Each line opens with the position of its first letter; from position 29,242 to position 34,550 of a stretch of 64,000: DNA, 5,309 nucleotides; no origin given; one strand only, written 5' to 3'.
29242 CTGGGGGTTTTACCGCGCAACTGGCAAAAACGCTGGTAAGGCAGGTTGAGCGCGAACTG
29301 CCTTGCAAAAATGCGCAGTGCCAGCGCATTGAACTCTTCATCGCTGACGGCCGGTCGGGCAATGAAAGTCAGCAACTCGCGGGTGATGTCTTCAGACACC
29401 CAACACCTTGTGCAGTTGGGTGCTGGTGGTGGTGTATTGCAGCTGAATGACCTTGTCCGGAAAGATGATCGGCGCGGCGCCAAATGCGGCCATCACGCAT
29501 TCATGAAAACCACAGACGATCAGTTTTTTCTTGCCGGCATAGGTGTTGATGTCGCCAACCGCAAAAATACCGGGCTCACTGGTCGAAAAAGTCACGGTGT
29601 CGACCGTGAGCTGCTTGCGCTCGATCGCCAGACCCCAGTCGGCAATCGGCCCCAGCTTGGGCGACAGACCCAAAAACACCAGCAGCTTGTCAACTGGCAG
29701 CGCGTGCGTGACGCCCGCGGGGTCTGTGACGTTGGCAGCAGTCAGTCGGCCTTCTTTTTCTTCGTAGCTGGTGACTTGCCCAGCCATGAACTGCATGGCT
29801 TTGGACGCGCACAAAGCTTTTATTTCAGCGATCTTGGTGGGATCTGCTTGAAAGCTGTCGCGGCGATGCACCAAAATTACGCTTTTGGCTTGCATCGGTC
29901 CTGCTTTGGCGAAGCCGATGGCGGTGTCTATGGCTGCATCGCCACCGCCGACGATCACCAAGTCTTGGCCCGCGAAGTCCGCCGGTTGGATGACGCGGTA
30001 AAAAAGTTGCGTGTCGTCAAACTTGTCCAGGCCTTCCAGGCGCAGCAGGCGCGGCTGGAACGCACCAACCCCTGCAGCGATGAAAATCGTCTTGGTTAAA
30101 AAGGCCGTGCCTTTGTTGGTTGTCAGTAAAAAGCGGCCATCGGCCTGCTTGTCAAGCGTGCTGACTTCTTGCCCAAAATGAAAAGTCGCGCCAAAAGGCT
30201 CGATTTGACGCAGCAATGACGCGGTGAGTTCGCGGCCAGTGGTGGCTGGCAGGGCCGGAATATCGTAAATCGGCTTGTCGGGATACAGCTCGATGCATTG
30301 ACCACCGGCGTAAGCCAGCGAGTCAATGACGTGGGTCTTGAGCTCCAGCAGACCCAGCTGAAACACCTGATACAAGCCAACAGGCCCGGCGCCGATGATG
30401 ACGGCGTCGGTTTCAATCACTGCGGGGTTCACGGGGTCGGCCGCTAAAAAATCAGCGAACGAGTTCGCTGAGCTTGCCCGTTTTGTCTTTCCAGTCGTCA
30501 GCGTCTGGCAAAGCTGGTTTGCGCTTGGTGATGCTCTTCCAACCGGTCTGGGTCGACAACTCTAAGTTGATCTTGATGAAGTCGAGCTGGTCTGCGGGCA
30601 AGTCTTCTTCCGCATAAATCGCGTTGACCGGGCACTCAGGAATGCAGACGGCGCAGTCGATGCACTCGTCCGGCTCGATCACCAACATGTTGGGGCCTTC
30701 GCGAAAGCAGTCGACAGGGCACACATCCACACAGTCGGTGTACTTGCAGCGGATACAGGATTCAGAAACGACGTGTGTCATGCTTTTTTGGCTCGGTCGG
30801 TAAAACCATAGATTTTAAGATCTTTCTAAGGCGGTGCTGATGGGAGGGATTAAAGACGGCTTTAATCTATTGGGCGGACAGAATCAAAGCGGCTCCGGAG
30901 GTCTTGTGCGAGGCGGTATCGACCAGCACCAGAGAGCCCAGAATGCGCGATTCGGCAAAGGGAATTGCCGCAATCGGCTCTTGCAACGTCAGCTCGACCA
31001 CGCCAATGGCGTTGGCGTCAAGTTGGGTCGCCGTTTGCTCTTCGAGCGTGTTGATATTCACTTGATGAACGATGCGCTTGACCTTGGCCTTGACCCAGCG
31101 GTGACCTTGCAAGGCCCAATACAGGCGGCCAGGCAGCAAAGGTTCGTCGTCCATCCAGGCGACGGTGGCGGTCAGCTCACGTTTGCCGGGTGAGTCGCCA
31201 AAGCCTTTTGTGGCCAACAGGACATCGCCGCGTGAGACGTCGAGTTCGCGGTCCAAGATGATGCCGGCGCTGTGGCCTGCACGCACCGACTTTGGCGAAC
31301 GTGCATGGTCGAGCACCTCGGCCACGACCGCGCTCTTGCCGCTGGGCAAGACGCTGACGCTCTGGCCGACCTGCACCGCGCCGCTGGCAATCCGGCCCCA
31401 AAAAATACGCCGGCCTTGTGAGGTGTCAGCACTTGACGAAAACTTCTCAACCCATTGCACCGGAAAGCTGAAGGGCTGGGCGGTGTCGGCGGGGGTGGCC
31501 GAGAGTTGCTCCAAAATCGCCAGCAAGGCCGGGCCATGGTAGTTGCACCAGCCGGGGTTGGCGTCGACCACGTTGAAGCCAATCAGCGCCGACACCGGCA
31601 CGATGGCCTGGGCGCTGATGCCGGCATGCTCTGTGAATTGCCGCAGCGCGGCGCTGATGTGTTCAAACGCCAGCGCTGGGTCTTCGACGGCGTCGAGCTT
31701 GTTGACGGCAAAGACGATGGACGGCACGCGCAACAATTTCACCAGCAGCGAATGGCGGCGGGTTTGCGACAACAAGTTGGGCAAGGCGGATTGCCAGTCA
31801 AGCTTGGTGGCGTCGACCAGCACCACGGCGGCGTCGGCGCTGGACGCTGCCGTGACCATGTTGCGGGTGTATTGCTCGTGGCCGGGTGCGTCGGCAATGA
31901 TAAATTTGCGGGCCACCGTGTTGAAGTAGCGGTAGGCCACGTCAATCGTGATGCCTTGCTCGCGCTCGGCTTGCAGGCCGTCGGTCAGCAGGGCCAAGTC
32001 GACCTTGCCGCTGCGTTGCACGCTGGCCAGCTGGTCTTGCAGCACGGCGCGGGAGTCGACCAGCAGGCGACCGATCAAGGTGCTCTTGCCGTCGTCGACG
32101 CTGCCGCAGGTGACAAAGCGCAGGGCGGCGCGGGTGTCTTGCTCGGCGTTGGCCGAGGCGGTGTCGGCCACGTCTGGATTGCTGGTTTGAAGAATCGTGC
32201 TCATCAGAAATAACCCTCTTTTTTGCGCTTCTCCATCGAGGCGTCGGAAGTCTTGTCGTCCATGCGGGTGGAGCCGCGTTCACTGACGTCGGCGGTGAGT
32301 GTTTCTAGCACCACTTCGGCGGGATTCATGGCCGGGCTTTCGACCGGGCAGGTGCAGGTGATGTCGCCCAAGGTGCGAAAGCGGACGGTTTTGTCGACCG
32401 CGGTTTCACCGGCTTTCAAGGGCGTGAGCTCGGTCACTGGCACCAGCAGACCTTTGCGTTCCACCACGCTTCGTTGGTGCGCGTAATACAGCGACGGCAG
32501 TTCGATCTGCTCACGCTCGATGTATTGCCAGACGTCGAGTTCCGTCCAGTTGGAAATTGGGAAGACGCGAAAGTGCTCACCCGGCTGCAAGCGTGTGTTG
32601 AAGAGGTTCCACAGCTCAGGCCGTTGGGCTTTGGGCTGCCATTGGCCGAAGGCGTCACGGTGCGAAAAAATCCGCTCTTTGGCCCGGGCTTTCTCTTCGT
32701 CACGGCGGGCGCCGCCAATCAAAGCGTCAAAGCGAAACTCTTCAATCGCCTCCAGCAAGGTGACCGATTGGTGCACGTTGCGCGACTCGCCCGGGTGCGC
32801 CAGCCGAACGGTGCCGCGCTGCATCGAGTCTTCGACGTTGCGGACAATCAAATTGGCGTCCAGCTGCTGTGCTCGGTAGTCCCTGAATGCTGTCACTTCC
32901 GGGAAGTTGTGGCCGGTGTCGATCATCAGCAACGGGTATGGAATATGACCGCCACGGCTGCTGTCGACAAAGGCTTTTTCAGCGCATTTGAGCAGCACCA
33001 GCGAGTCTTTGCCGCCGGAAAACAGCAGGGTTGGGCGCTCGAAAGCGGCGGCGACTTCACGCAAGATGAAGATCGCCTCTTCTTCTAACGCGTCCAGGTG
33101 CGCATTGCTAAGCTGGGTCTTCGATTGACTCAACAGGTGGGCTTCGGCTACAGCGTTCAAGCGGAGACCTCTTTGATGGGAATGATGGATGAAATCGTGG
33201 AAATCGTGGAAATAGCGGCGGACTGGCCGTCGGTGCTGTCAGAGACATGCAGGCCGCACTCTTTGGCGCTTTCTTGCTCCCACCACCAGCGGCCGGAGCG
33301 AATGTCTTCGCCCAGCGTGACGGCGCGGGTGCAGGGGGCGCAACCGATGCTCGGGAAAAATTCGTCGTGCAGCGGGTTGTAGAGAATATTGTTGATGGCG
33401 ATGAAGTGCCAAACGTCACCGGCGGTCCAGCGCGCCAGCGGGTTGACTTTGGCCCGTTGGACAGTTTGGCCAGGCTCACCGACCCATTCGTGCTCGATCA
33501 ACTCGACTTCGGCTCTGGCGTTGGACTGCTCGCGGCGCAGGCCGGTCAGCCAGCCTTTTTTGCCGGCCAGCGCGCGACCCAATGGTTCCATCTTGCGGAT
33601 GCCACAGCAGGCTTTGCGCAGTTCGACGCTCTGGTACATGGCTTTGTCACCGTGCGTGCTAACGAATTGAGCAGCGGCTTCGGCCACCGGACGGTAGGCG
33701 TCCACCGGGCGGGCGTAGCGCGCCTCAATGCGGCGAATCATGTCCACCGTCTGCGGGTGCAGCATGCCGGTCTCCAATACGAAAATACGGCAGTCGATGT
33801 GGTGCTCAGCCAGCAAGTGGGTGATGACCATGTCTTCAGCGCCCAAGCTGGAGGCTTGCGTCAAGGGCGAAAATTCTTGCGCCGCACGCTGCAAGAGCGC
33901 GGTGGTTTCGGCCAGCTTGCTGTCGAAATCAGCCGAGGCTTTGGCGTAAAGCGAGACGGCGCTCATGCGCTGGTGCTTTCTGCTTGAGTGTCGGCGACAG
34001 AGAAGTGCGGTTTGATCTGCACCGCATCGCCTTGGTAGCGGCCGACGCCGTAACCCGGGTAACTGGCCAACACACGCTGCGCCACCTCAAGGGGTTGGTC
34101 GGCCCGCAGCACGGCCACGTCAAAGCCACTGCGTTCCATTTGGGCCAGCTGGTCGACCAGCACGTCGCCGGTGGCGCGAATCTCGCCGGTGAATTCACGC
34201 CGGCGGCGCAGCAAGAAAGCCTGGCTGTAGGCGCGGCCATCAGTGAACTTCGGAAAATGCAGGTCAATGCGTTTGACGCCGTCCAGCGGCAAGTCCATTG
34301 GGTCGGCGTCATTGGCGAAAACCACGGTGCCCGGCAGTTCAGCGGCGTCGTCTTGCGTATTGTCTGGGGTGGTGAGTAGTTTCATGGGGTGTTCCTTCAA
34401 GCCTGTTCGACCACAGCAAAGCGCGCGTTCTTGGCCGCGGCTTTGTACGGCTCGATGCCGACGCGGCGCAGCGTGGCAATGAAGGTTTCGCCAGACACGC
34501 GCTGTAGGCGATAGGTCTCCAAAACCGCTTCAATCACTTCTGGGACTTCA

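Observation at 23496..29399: Candidate new vitamin B1 salvage system: LuxE + LuxC + ThiXYZ-like ABC + SDR next to thiD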

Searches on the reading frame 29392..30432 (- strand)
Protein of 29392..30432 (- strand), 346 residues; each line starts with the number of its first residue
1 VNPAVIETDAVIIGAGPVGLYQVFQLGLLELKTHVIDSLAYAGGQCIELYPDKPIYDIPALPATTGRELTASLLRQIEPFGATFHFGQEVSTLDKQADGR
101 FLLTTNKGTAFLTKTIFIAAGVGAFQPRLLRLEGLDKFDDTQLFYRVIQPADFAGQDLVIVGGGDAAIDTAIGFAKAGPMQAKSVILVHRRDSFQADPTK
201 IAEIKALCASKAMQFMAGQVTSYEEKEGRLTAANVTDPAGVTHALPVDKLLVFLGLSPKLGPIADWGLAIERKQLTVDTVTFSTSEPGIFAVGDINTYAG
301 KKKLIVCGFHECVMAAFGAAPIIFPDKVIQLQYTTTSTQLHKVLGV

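Call 4: search_protein_families(library=pfam, proteins=[window:29392-30432:-])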
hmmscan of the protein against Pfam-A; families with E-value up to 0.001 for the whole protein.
window:29392-30432:- (346 aa): 6 families
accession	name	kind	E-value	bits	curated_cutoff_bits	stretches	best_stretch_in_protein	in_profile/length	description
PF07992.20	Pyr_redox_2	-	1e-24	87.9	26.1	1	9-296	2-277/291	Pyridine nucleotide-disulphide oxidoreductase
PF13738.12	Pyr_redox_3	-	1.9e-19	70.5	30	1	81-293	95-305/305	Pyridine nucleotide-disulphide oxidoreductase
PF00070.33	Pyr_redox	-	4.6e-07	30.7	22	1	158-219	2-61/82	Pyridine nucleotide-disulphide oxidoreductase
PF03486.20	HI0933_like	-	1.7e-06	28.1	50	0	66-122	108-164/244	HI0933-like protein Rossmann domain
PF01946.23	Thi4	-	4.4e-05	23.3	26.2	0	5-45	15-57/235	Thi4 family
PF01266.30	DAO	-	5.2e-05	23.4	27.9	0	67-125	149-207/353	FAD dependent oxidoreductase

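Call 6: search_protein_families(library=ncbifam, proteins=[window:29392-30432:-])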
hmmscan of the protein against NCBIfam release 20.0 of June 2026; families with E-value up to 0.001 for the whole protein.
window:29392-30432:- (346 aa): 25 families
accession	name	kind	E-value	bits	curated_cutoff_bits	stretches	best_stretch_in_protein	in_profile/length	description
TIGR01292.1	TRX_reduct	equivalog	9.4e-29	100.2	343.45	1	9-318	2-295/300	thioredoxin-disulfide reductase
TIGR03143.1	AhpF_homolog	hypoth_equivalog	7.5e-17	61.1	687.65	1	9-297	6-284/555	putative alkyl hydroperoxide reductase F subunit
TIGR04018.1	Bthiol_YpdA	hypoth_equivalog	3.5e-16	58.9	339.9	1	88-298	91-291/316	YpdA family putative bacillithiol disulfide reductase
TIGR03140.1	AhpF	equivalog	6.9e-16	57.9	502.9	1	8-319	213-508/515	alkyl hydroperoxide reductase subunit F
TIGR01350.1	lipoamide_DH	equivalog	4.1e-14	52.2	408.8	1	110-315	129-325/461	dihydrolipoyl dehydrogenase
NF004943.0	PRK06292.2-1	equivalog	5.5e-12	45.2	432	1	105-316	122-321/456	dihydrolipoyl dehydrogenase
NF009409.0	PRK12770.1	subfamily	7.1e-10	38.5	343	1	11-297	22-327/360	putative glutamate synthase subunit beta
NF003585.0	PRK05249.1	equivalog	2.7e-09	36.1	465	0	6-48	5-47/464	Si-specific NAD(P)(+) transhydrogenase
NF009410.0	PRK12771.1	subfamily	5.1e-09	35.3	516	1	11-297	142-422/566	NAD(P)-binding protein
TIGR02053.1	MerA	equivalog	3.8e-08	32.7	454.45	1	106-297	122-309/465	mercury(II) reductase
NF004991.0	PRK06370.1-3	subfamily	1.2e-07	30.6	620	1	114-296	166-342/509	FAD-containing oxidoreductase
NF003437.0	PRK04965.1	equivalog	2.2e-07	30.2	392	1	115-301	102-280/378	NADH:flavorubredoxin reductase NorW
NF005884.0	PRK07846.1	equivalog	1e-06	27.6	501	1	99-297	117-305/454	mycothione reductase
NF040505.1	ArsO_flavin_mono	equivalog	1.1e-06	28.4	425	1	9-170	2-175/346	ArsO family NAD(P)H-dependent flavin-containing monooxygenase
NF007614.0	PRK10262.1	equivalog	1.8e-06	27.3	644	1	90-317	85-308/321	thioredoxin-disulfide reductase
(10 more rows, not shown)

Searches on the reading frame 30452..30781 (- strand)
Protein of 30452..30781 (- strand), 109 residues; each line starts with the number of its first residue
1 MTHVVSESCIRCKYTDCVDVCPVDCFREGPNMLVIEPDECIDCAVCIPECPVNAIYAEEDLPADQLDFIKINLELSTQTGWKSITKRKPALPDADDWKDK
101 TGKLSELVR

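Call 4: search_protein_families(library=pfam, proteins=[window:30452-30781:-])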
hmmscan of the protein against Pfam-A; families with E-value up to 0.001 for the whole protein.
window:30452-30781:- (109 aa): 12 families
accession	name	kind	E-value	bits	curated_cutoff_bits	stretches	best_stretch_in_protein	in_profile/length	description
PF11953.13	DUF3470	-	2.1e-16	60.1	23.2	1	67-108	2-41/42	Domain of unknown function (DUF3470)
PF00037.32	Fer4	-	1.9e-08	34.2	21.1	1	34-56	2-24/24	4Fe-4S binding domain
PF12797.12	Fer4_2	-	6.1e-07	29.4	24.5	0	3-23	4-22/22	4Fe-4S binding domain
PF13237.11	Fer4_10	-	7.5e-07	29.4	25.5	1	6-51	6-53/53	4Fe-4S dicluster domain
PF13484.11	Fer4_16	-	7.7e-07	30.2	30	1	39-62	1-25/66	4Fe-4S double cluster binding domain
PF12837.12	Fer4_6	-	3.8e-06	27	25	0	34-55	3-24/24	4Fe-4S binding domain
PF12838.12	Fer4_7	-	5.1e-06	27.3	27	1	8-54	1-52/52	4Fe-4S dicluster domain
PF13183.11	Fer4_8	-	2.4e-05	25.2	27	0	38-59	3-24/68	4Fe-4S dicluster domain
PF13534.11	Fer4_17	-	2.6e-05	25.1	22.2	0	39-59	1-21/61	4Fe-4S dicluster domain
PF13187.11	Fer4_9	-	3.6e-05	24.1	27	1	9-55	2-52/52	4Fe-4S dicluster domain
PF12800.12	Fer4_4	-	3.9e-05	24.1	24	0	37-52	1-16/17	4Fe-4S binding domain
PF14697.11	Fer4_21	-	9e-05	23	35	0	2-26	34-57/59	4Fe-4S dicluster domain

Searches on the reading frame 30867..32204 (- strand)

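Call 4: search_protein_families(library=pfam, proteins=[window:30867-32204:-])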
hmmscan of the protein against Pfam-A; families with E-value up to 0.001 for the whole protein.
window:30867-32204:- (445 aa): 4 families
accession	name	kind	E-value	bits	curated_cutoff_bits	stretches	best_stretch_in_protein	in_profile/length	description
PF00009.33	GTP_EFTU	-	6.5e-36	124.1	26.5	1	28-213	4-176/188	Elongation factor Tu GTP binding domain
PF22594.2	GTP-eEF1A_C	-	3.7e-18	66.2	27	1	344-441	2-100/101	GTP-eEF1A C-terminal domain-like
PF01926.29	MMR_HSR1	-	2.9e-05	24.6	21.9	0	77-145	24-100/113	50S ribosome-binding GTPase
PF03144.31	GTP_EFTU_D2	-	0.00014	22.6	30.3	1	270-329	6-72/73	Elongation factor Tu domain 2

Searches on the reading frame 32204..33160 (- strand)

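Call 4: search_protein_families(library=pfam, proteins=[window:32204-33160:-])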
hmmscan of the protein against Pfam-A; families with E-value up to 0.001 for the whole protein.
window:32204-33160:- (318 aa): 1 family
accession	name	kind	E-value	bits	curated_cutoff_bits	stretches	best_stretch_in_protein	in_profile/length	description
PF01507.26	PAPS_reduct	-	3.4e-41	141.6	22.5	1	43-271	2-174/175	Phosphoadenosine phosphosulfate reductase domain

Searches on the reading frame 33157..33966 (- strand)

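Call 4: search_protein_families(library=pfam, proteins=[window:33157-33966:-])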
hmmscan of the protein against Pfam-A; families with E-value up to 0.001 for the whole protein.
window:33157-33966:- (269 aa): 1 family
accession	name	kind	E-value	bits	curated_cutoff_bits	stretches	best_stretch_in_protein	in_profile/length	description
PF01507.26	PAPS_reduct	-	2.8e-38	132.1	22.5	1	36-215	3-175/175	Phosphoadenosine phosphosulfate reductase domain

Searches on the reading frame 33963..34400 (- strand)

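Call 4: search_protein_families(library=pfam, proteins=[window:33963-34400:-])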
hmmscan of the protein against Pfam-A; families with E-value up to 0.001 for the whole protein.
window:33963-34400:- (145 aa): 1 family
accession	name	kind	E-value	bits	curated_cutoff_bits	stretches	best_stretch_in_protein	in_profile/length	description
PF06073.17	DUF934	-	1e-30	106.1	25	1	26-133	2-107/107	Bacterial protein of unknown function (DUF934)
